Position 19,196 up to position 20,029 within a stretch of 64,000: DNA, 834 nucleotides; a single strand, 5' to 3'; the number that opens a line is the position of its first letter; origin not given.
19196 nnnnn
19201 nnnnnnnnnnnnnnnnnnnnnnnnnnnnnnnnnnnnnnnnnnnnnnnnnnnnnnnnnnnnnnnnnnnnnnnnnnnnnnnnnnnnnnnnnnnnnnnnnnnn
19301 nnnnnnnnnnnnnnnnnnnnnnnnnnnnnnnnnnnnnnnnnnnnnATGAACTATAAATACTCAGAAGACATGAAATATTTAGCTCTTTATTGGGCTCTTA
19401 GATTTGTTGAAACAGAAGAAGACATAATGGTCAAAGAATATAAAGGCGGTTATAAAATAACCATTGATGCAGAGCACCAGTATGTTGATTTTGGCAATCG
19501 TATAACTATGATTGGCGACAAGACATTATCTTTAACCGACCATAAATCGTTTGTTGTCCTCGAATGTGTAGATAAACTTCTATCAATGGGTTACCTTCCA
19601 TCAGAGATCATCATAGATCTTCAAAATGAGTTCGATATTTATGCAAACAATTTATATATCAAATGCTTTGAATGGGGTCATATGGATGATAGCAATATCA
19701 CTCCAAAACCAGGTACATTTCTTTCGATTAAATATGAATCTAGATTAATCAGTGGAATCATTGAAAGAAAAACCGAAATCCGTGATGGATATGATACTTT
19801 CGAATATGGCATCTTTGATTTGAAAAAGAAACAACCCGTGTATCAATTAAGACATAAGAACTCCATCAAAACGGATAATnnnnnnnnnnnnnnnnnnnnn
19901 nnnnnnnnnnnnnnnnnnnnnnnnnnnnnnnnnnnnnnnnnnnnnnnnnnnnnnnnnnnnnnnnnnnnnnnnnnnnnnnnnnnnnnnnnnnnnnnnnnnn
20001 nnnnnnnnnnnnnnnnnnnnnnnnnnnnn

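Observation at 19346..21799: BspA-type leucine-rich-repeat array fused to a DNA N6A/N4C methyltransferase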

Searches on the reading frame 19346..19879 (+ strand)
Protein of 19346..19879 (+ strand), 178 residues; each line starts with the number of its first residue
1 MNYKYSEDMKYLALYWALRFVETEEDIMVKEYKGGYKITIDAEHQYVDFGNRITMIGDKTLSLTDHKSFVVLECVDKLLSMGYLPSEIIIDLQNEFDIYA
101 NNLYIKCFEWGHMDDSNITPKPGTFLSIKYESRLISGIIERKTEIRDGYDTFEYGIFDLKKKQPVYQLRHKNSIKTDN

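Call 42: predict_structure(alignment_id=A2)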
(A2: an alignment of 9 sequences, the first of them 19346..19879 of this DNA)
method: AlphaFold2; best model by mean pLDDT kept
length: 178 residues; sequences in the alignment: 9
mean_pLDDT: 83.4   pTM: 0.82
mean pLDDT of the five models: 83.4, 83.0, 82.4, 81.2, 70.1
residues with pLDDT >= 90: 61; 70-90: 92; 50-70: 15; < 50: 10
segments of 3 or more residues with pLDDT < 50: 1-5, 174-178
pLDDT, mean of each block of 10 residues (from residue 1): 51 88 92 92 90 89 88 94 94 88 89 74 80 84 86 83 83 50
secondary structure, 60 per line:
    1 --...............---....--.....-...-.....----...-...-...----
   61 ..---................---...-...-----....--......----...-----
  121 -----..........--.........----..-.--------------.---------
elements in order: H3-17 E21-24 E27-31 E37-41 E46-48 E54-56 H66-81 E89-91 E97-100 E103-108 E126-135 E138-146

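Call 47: fold_search(model_id=the predicted structure, library=pdb)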
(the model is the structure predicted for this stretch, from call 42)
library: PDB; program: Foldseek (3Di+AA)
matches with E <= 10: 237; with E <= 0.001: 0
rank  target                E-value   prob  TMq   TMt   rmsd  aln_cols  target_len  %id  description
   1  8w0p_A                1.8e-02  0.90  0.43  0.11   6.4       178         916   11  BsaXI -- Type IIB R-M system (released 2024-10-30)
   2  8w2p_A                5.5e-02  0.98  0.47  0.10   4.5       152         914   14  BsaXI-DNA complex I (released 2024-10-30)
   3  8w2q_B                1.2e-01  0.89  0.48  0.11   7.3       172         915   11  BsaXI-DNA complex II (released 2024-10-30)
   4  9csj_B                6.3e-01  0.04  0.16  0.10  15.0       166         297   13  Crystal structure of human glyoxalase domain-containing protein 4 (GLOD4) at 2.33 A resolution. (released 2025-08-13)
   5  8db3_B                1.2e+00  0.06  0.15  0.08   5.5        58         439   12  Crystal structure of KaiC with truncated C-terminal coiled-coil domain (released 2023-03-22)
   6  6lei_B                1.4e+00  0.02  0.13  0.11  15.7       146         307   14  Structure of D-carbamoylase from Nitratireductor indicus (released 2020-10-28)
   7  8db3_A                1.6e+00  0.04  0.13  0.06   6.7        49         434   18  Crystal structure of KaiC with truncated C-terminal coiled-coil domain (released 2023-03-22)
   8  2w0m                  1.8e+00  0.08  0.13  0.11   3.8        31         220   16  Crystal Structure of sso2452 from Sulfolobus solfataricus P2 (released 2009-05-19)
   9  6vhh_A                1.9e+00  0.03  0.13  0.02   7.4        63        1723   13  Human Teneurin-2 and human Latrophilin-3 binary complex (released 2020-06-03)
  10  9g2f_A                1.9e+00  0.01  0.15  0.03  14.1       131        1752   14  Mouse Teneurin2 dimer variant A1B1 (released 2026-01-21)
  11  8dba_B                2.0e+00  0.04  0.13  0.06   5.7        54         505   15  Crystal structure of dodecameric KaiC (released 2023-03-22)
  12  1qya_A                2.0e+00  0.03  0.18  0.13  13.9       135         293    6  CRYSTAL STRUCTURE OF E. COLI PROTEIN YDDE (released 2004-06-08)
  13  8db3_C                2.2e+00  0.04  0.14  0.07   5.5        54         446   13  Crystal structure of KaiC with truncated C-terminal coiled-coil domain (released 2023-03-22)
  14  7yg6_A                2.2e+00  0.01  0.15  0.06  14.8       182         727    8  Cryo-EM structure of the EfPiwi(N959K) in complex with piRNA (released 2024-01-24)
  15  1qya_B                2.3e+00  0.02  0.18  0.12  13.9       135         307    5  CRYSTAL STRUCTURE OF E. COLI PROTEIN YDDE (released 2004-06-08)
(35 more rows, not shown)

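Call 48: search_solved_structures(query=A2, max_evalue=10, show_alignments=3)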
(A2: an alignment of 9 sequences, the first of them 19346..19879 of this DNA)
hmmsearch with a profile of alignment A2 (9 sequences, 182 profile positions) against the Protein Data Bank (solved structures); distinct sequences matched with E-value up to 10: 0.

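Call 49: find_homologous_proteins(query=A2, max_evalue=0.001)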
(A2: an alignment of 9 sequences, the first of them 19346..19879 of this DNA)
Query A2 (9 sequences) (178 aa, profile of the alignment): 71 proteins with E <= 0.001 among 4250 candidates.
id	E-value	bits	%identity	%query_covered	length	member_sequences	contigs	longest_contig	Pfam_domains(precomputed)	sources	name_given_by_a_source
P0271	5.6e-88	312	50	99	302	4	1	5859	PF13306.13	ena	-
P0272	2.1e-86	307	50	99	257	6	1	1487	-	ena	-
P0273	4.8e-86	305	92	100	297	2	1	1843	PF13306.13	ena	-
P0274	2.4e-85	303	54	99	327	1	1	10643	PF13306.13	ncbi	-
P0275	3.3e-84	299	97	100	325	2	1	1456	PF13306.13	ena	-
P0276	6.7e-82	292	52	94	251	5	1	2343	PF13306.13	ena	-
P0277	1.5e-81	291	74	94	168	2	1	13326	-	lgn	-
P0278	1.8e-79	284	52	93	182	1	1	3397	-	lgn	-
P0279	1.5e-77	278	50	94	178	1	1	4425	-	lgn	-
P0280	8.2e-77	275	48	98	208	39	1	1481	-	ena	-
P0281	2.6e-76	274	55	90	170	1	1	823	-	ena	-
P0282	4.8e-73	263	56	86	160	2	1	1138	-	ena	-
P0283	5.1e-70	253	83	78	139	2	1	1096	-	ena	-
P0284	7.9e-67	243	53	81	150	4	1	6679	-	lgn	-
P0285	2.2e-65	238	47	89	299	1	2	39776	PF13306.13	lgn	-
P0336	1.1e-15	76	27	93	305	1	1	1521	-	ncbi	ncbi:hypothetical protein LCGC14_2477050, partial [marine sediment metagenome]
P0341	6.8e-5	41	27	48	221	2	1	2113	PF04313.21,PF13588.13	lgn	-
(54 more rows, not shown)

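Call 66: search_protein_families(library=pfam, proteins=[P0341, window:19346-19879:+, P0336], max_evalue=10)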
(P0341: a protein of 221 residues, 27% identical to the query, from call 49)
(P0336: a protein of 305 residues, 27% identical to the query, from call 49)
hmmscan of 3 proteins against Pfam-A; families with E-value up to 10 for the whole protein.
P0341 (221 aa): 4 families
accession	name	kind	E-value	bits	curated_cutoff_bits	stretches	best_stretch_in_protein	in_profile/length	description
PF13588.12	HSDR_N_2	-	2.1e-06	28.2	25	1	77-155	16-84/110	Type I restriction enzyme R protein N terminus (HSDR_N)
PF04313.20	HSDR_N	-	2.5e-06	27.9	25.1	1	97-164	123-187/198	Type I restriction enzyme R protein N terminus (HSDR_N)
PF15659.11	Toxin-JAB1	-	0.071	14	21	1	134-168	5-46/87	JAB-like toxin 1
PF22966.1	INTS7_C_plants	-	0.092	12.8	27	1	108-187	43-122/172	Integrator complex subunit 7, C-terminal domain in plants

window:19346-19879:+ (178 aa): 0 families

P0336 (305 aa): 2 families
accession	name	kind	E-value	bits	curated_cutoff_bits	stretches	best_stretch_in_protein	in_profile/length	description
PF04055.27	Radical_SAM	-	0.00012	22.8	29.5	1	187-240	113-166/166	Radical SAM superfamily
PF01589.21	Alpha_E1_glycop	-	0.29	10.2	25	1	75-155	200-280/504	Alphavirus E1 glycoprotein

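Call 75: fold_search(model_id=the predicted structure, library=viral)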
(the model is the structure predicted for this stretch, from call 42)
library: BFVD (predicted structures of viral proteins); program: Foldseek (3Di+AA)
matches with E <= 10: 311; with E <= 0.001: 0
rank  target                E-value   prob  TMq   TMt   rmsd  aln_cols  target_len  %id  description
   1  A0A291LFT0            1.9e-01  0.11  0.15  0.17  13.6        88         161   10  Uncharacterized protein [Aeromonas phage AS-yj]
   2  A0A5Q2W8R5            3.3e-01  0.47  0.30  0.48   4.7       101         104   14  (no name in the UniProt tables at hand)
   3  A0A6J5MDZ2            3.3e-01  0.15  0.25  0.33   6.0       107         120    7  VRR-NUC domain containing protein [uncultured Caudovirales phage]
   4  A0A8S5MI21            3.3e-01  0.06  0.16  0.11  16.1       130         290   15  Recombinase RecT [Siphoviridae sp. ctvyM23]
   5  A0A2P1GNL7            4.8e-01  0.05  0.19  0.13  13.7       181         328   12  Uncharacterized protein [Guangdong mandarin rat snake torovirus]
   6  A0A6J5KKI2            6.2e-01  0.87  0.22  0.56   1.5        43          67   16  Uncharacterized protein [uncultured Caudovirales phage]
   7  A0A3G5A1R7            6.6e-01  0.04  0.18  0.05  15.2       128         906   13  Uncharacterized protein [Faunusvirus sp.]
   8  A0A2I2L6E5            8.0e-01  0.06  0.17  0.04  17.2       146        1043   10  Uncharacterized protein [Orpheovirus IHUMI-LCC2]
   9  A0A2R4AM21            8.5e-01  0.10  0.14  0.24   6.1        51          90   27  Type I restriction modification DNA specificity domain protein [Aeromonas phage AhSzw-1]
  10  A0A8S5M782            8.5e-01  0.09  0.20  0.10  20.2       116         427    9  Hyaluronidase [Siphoviridae sp. ctrgt10]
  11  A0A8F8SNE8            9.0e-01  0.18  0.35  0.40   6.9       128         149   12  (no name in the UniProt tables at hand)
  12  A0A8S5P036            9.6e-01  0.02  0.14  0.11  18.6       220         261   10  Uncharacterized protein [Myoviridae sp. ctLnO19]
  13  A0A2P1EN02            1.1e+00  0.06  0.22  0.17  11.0       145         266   14  PCNA-like domain [Moumouvirus australiensis]
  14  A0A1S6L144            1.2e+00  0.06  0.15  0.06  11.1        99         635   16  (no name in the UniProt tables at hand)
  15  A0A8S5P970            1.2e+00  0.10  0.15  0.04   5.8        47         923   17  Tail protein [Siphoviridae sp. ctpoI7]
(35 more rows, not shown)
